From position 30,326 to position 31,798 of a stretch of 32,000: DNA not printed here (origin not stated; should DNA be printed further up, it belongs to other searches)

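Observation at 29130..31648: Stand-alone nitrogenase-like reductase (NifH + two NifD/K-like subunits) with no nitrogen-fixation or tetrapyrrole context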

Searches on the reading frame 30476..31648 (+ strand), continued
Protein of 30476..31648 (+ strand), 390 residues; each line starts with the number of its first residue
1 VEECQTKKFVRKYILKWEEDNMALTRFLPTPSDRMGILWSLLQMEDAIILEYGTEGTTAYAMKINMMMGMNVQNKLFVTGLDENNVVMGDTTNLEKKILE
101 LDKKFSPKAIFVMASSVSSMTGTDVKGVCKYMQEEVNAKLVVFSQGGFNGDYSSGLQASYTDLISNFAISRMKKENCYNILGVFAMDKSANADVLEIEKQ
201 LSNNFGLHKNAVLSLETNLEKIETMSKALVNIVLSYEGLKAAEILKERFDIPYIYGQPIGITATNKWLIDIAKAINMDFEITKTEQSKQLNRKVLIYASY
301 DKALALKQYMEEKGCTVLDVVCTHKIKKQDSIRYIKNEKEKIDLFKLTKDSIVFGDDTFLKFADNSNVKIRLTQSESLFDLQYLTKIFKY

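Call 98: find_encoding_contigs(protein=P0183, flank=7000, max_places=1)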
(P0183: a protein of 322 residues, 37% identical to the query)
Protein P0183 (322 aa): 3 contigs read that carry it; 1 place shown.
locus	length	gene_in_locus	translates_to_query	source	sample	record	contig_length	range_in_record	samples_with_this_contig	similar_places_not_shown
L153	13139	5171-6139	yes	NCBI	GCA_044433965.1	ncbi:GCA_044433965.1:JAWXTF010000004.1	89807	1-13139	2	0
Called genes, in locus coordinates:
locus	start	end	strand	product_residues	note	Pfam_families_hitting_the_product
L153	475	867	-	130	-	PF03929:PepSY_TM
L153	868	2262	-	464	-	PF00753:Lactamase_B, PF14863:Alkyl_sulf_dimr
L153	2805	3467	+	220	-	PF00027:cNMP_binding, PF13545:HTH_Crp_2 (faint)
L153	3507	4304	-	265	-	PF12833:HTH_18, PF00165:HTH_AraC (weak)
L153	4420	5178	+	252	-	PF00142:Fer4_NifH, PF01656:CbiA, PF02374:ArsA_ATPase (faint), PF10609:ParA (weak), PF13614:AAA_31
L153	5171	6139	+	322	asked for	PF00148:Oxidored_nitro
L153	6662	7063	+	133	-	-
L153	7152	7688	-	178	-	-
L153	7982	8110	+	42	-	-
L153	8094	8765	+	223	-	PF00005:ABC_tran, PF02463:SMC_N (faint)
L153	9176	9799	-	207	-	-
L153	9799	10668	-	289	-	PF16115:DUF4831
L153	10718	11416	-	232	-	PF06325:PrmA, PF02353:CMAS (weak), PF05175:MTS, PF01170:UPF0020 (weak), PF07669:Eco57I (faint), PF13847:Methyltransf_31, PF08242:Methyltransf_12 (weak), PF13649:Methyltransf_25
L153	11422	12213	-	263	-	PF09674:DUF2400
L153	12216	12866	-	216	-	PF00005:ABC_tran, PF02463:SMC_N (weak), PF13304:AAA_21 (faint)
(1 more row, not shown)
